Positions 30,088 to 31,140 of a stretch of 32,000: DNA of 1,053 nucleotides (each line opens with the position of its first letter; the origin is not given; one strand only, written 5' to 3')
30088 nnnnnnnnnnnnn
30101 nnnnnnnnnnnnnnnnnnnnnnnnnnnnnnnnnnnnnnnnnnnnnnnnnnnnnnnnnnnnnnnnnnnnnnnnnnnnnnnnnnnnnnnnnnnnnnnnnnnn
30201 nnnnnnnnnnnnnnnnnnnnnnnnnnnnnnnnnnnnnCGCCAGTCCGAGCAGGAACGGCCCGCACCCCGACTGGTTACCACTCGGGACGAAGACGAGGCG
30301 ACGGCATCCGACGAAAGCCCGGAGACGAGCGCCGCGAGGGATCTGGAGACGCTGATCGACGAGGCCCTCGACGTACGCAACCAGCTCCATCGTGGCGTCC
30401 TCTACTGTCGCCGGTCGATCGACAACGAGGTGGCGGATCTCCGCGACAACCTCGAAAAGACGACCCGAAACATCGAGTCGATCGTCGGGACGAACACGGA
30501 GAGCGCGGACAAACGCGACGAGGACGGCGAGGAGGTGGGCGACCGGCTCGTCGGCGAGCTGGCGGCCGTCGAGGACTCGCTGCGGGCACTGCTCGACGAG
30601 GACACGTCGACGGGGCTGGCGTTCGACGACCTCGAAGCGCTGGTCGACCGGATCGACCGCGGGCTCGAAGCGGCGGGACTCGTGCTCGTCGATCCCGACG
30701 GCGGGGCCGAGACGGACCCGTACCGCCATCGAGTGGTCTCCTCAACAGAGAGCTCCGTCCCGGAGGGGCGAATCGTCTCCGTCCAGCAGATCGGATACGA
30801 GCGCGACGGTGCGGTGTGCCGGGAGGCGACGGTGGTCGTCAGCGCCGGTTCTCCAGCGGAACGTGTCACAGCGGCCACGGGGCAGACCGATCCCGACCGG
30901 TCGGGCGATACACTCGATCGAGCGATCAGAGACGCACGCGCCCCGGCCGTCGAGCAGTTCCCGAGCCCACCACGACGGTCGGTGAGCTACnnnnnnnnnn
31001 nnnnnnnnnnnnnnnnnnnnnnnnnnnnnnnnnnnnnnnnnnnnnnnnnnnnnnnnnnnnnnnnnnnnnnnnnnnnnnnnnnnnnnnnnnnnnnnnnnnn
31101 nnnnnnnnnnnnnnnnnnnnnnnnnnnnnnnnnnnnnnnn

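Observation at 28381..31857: One polypeptide combining Hsp70, its exchange factor GrpE and a Ser/Thr kinase, directly abutting a CRISPR array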

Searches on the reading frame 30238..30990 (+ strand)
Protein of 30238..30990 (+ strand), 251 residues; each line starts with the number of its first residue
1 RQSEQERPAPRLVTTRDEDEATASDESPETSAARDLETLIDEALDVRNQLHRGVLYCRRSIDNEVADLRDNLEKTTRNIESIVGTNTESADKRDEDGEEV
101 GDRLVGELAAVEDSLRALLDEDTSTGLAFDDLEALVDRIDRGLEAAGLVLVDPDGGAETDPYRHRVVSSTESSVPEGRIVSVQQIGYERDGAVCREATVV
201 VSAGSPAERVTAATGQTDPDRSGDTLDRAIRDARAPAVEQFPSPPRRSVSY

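Call 19: search_solved_structures(query=window:30238-30990:+, max_evalue=10, show_alignments=3)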
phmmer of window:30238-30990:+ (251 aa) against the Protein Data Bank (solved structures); distinct sequences matched with E-value up to 10: 6.
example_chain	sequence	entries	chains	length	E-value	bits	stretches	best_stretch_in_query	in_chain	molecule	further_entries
9qid_B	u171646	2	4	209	0.011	18.8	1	37-201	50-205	GrpE protein homolog 1, mitochondrial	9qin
1dkg_A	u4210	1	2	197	0.021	17.9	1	63-202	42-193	NUCLEOTIDE EXCHANGE FACTOR GRPE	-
9bls_B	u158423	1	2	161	0.023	17.8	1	129-201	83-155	GrpE protein homolog 1, mitochondrial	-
6s5x_A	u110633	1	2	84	0.073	16.1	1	89-167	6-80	Group B streptococcal R4 surface protein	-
9blt_B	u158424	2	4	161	0.41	13.7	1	129-201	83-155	GrpE protein homolog 1, mitochondrial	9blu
9mg8_A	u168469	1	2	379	1.5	11.9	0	64-124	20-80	b-iTHR-110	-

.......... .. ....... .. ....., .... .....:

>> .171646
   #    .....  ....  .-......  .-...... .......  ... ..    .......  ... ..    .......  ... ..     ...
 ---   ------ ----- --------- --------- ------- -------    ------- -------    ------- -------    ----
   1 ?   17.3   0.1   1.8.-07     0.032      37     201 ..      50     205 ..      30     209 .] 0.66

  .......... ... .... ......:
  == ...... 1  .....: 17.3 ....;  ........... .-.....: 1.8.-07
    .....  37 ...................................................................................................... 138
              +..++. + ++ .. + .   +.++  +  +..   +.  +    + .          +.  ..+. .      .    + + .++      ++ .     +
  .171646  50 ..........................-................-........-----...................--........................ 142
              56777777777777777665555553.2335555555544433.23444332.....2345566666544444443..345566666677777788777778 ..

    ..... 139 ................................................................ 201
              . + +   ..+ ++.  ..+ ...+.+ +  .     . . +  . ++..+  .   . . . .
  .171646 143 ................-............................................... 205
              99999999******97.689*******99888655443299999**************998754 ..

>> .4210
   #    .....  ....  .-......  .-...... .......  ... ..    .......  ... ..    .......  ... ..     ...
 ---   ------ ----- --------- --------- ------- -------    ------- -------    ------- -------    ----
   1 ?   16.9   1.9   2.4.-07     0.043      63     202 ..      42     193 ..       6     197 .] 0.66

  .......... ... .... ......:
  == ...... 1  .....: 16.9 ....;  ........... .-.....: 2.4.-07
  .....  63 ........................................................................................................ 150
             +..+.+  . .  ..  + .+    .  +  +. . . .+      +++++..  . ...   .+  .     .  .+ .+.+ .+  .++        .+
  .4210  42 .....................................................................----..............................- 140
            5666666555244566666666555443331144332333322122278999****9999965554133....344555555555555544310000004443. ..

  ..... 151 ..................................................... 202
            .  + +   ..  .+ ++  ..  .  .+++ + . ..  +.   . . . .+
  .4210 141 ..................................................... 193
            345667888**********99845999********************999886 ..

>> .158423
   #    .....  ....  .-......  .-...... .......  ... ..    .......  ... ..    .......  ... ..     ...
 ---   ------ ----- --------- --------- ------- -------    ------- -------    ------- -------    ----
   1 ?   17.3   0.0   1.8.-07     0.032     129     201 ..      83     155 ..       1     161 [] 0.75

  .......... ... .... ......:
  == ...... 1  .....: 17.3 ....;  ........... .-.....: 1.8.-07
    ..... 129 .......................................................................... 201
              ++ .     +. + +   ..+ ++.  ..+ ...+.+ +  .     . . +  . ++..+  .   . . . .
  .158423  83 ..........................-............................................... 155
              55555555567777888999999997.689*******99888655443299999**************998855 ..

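Call 30: find_homologous_proteins(query=window:30238-30990:+, max_evalue=0.001)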
Query window:30238-30990:+: 7358 candidates shared short words with the query, none scored E <= 0.001.

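Call 72: predict_structure(alignment_id=A5)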
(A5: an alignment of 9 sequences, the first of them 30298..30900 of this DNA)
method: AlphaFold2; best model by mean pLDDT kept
length: 201 residues; sequences in the alignment: 9
mean_pLDDT: 75.2   pTM: 0.69
mean pLDDT of the five models: 75.2, 73.7, 68.9, 66.3, 63.5
residues with pLDDT >= 90: 23; 70-90: 117; 50-70: 32; < 50: 29
segments of 3 or more residues with pLDDT < 50: 1-11, 103-105, 186-198
pLDDT, mean of each block of 10 residues (from residue 1): 42 71 89 76 64 88 74 58 86 85 59 89 89 86 86 84 88 88 60 45 37
secondary structure, 60 per line:
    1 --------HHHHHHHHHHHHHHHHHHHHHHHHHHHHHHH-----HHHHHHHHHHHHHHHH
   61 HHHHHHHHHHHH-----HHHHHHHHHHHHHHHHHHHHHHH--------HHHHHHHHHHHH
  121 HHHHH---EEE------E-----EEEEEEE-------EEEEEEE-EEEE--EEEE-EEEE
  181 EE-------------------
elements in order: H9-39 H45-72 H78-100 H109-125 E129-131 E144-150 E158-164 E166-169 E172-175 E177-182

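Call 74: fold_search(model_id=the predicted structure, library=pdb)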
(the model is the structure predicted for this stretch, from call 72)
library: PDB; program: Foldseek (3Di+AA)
matches with E <= 10: 580; with E <= 0.001: 10
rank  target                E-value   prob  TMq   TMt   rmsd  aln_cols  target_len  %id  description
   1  1dkg_B                1.9e-05  1.00  0.35  0.45  25.9       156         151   18  CRYSTAL STRUCTURE OF THE NUCLEOTIDE EXCHANGE FACTOR GRPE BOUND TO THE ATPASE DOMAIN OF THE MOLECULAR CHAPERONE DNAK (released 1997-08-20)
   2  3a6m_B                2.8e-05  1.00  0.38  0.45  30.2       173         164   20  Crystal structure of GrpE from Thermus thermophilus HB8 (released 2010-01-12)
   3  3a6m_A                5.3e-05  1.00  0.41  0.47  31.9       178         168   22  Crystal structure of GrpE from Thermus thermophilus HB8 (released 2010-01-12)
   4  9a81_A                8.9e-05  1.00  0.33  0.35  33.8       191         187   18  Integrative model of GRPE-DNAK by crosslinking MS and deep learning (released 2024-09-18)
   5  9bls_C                1.3e-04  1.00  0.35  0.43  27.2       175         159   20  Structure of the human mitochondrial Hsp70 (mortalin; R126W mutant) bound to nucleotide exchange factor GrpEL1 (WT) (released 2025-01-15)
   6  1dkg_A                1.3e-04  1.00  0.33  0.41  23.4       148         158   24  CRYSTAL STRUCTURE OF THE NUCLEOTIDE EXCHANGE FACTOR GRPE BOUND TO THE ATPASE DOMAIN OF THE MOLECULAR CHAPERONE DNAK (released 1997-08-20)
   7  9blt_B                1.5e-04  1.00  0.35  0.43  26.3       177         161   20  Structure of the human mitochondrial Hsp70 (mortalin; R126W mutant) bound to nucleotide exchange factor GrpEL1 (Y173A  (released 2025-01-15)
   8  9bls_B                2.5e-04  1.00  0.34  0.41  19.4       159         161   20  Structure of the human mitochondrial Hsp70 (mortalin; R126W mutant) bound to nucleotide exchange factor GrpEL1 (WT) (released 2025-01-15)
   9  9blt_C                3.4e-04  1.00  0.35  0.43  27.3       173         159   20  Structure of the human mitochondrial Hsp70 (mortalin; R126W mutant) bound to nucleotide exchange factor GrpEL1 (Y173A  (released 2025-01-15)
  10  4ani_A                7.5e-04  1.00  0.33  0.41  13.9       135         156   23  Structural basis for the intermolecular communication between DnaK and GrpE in the DnaK chaperone system from Geobacil (released 2012-05-23)
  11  4ani_B                4.5e-03  1.00  0.34  0.43  15.7       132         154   22  Structural basis for the intermolecular communication between DnaK and GrpE in the DnaK chaperone system from Geobacil (released 2012-05-23)
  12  9cte                  5.0e-02  0.84  0.29  0.42   5.7       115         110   17  De novo design of protein catalysts for new-to-nature reactions (released 2025-05-07)
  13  8bsa_A                7.1e-02  0.99  0.41  0.50   3.6       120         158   18  Vc1313-LBD bound to D-arginine (released 2023-06-07)
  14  8bsb_B                8.9e-02  0.99  0.41  0.49   3.7       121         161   12  Vc1313-LBD bound to D-lysine (released 2023-06-07)
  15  8bw9_B                1.1e-01  0.80  0.37  0.28  16.5       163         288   13  Cryo-EM structure of the RAF activating complex KSR-MEK-CNK-HYP (released 2024-02-21)
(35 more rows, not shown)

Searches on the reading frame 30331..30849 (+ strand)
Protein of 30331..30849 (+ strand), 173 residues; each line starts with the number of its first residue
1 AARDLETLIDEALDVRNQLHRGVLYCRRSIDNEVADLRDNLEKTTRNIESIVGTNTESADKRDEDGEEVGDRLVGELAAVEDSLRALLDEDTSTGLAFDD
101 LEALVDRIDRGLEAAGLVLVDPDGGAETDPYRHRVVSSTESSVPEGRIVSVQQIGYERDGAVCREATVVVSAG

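Call 43: find_related_loci(query=A3, collection=genome_contigs, flank=10000)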
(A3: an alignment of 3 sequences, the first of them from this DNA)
Query A3 (173 aa) in genome_contigs; peptide patterns used: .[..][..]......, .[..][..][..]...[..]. (x = any residue, [..] = any of these).
27 stretches matched a pattern; 1 encode a relative of the query (tblastn E <= 1e-3); 1 distinct loci.
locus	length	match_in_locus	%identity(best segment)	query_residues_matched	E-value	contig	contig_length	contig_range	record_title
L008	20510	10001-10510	96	4-173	6e-103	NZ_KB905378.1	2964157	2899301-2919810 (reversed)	Halomicrobium katesii DSM 19301 HalkaDRAFT_scaffold1.1, whole genome shotgun sequence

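Call 46: search_protein_families(library=pfam, proteins=[L008:14250-15272:-, L008:15272-16663:-, L008:17913-20447:-], max_evalue=0.001)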
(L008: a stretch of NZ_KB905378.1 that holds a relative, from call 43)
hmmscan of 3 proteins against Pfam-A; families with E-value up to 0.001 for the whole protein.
L008:14250-15272:- (341 aa): 0 families

L008:15272-16663:- (464 aa): 11 families
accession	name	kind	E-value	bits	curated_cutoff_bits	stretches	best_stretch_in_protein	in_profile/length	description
PF22703.2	Cdc6_lid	-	4.4e-24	84.6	27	1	261-326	2-68/68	Cdc6 AAA+ ATPase-type lid domain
PF00004.35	AAA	-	1.5e-13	51.8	21.2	1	87-236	1-118/131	ATPase family associated with various cellular activities (AAA)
PF13191.12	AAA_16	-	3.2e-13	51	32.6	1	61-214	2-161/167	AAA ATPase domain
PF09079.17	Cdc6_C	-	4.8e-08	33.3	25.1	1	336-432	2-95/96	CDC6, C terminal winged helix domain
PF13401.12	AAA_22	-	5e-08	33.8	27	1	86-198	7-98/130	AAA domain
PF05673.19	DUF815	-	4.2e-07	29.8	23.8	1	56-138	25-101/249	Protein of unknown function (DUF815)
PF20703.3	nSTAND1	-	1.7e-06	28.4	27.1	1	57-213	12-152/379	Novel STAND NTPase 1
PF01637.24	ATPase_2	-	2.7e-06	27.8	33.2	1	72-235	8-163/225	ATPase domain predominantly from Archaea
PF22606.2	Cdc6-ORC-like_ATPase_lid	-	5.9e-05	23.3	27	1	254-308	1-56/60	Cdc6/ORC-like, ATPase lid domain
PF05621.17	TniB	-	0.00011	22.1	22.4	1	56-193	5-137/189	Bacterial TniB protein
PF25201.1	nSTAND6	-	0.00043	20.8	27.7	1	63-119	3-52/148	Novel STAND NTPase 6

L008:17913-20447:- (845 aa): 16 families
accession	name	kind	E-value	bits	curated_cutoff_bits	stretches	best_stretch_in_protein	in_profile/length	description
PF13513.12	HEAT_EZ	-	1.1e-32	112.4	27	0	315-362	3-54/55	HEAT-like repeat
PF00069.31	Pkinase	-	1.2e-30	107.3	31.7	1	583-795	2-210/263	Protein kinase domain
PF12717.13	Cnd1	-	8e-28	98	26.4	1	149-240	19-110/162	non-SMC mitotic condensation complex subunit 1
PF07714.23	PK_Tyr_Ser-Thr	-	1.5e-21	77.3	23.1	1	583-827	2-248/258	Protein tyrosine and serine/threonine kinase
PF02985.28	HEAT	-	1e-13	50.6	23.5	0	339-365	3-29/31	HEAT repeat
PF20168.4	PDS5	-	2.4e-13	49.3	27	1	264-473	170-386/1053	Sister chromatid cohesion protein PDS5 protein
PF25786.1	HEAT_GCN1_C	-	1.4e-12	48.3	27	0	377-458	31-115/151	GCN1-like, C-terminal HEAT repeats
PF22928.2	INTS1_R4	-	6.3e-12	45.8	27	0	176-237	21-82/102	Integrator complex subunit 1, R4 domain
PF13646.12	HEAT_2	-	5.4e-11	43.1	27.7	0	302-389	2-78/88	HEAT repeats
PF01602.26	Adaptin_N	-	2.7e-08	33.3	37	0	190-309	116-239/524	Adaptin N terminal region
PF24987.1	HEAT_EF3_N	-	1.5e-06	28.8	32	0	224-347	23-152/169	EF3 N-terminal HEAT repeat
PF24722.1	DUF7674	-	3.3e-06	27.6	27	0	278-339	29-90/111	Domain of unknown function (DUF7674)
PF24883.2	NPHP3_N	-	2.2e-05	25.2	24.8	0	124-200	62-139/164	Nephrocystin 3, N-terminal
PF12348.14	CLASP_N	-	9.1e-05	22.5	27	0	115-160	177-222/227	CLASP N terminal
PF12054.13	DUF3535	-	0.00011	22.1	26.2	0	312-371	102-164/448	Domain of unknown function (DUF3535)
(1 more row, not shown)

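Call 92: find_related_loci(query=A3, collection=metagenome_contigs, flank=10000)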
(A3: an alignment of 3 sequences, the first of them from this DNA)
Query A3 (173 aa) in metagenome_contigs; peptide patterns used: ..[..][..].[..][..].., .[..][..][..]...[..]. (x = any residue, [..] = any of these).
208 stretches matched a pattern; 2 encode a relative of the query (tblastn E <= 1e-3); 2 distinct loci.
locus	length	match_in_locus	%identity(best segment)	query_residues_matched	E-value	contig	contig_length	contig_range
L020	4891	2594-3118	86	1-173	2e-93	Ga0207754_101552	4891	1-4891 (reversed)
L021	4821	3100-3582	40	5-173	9e-33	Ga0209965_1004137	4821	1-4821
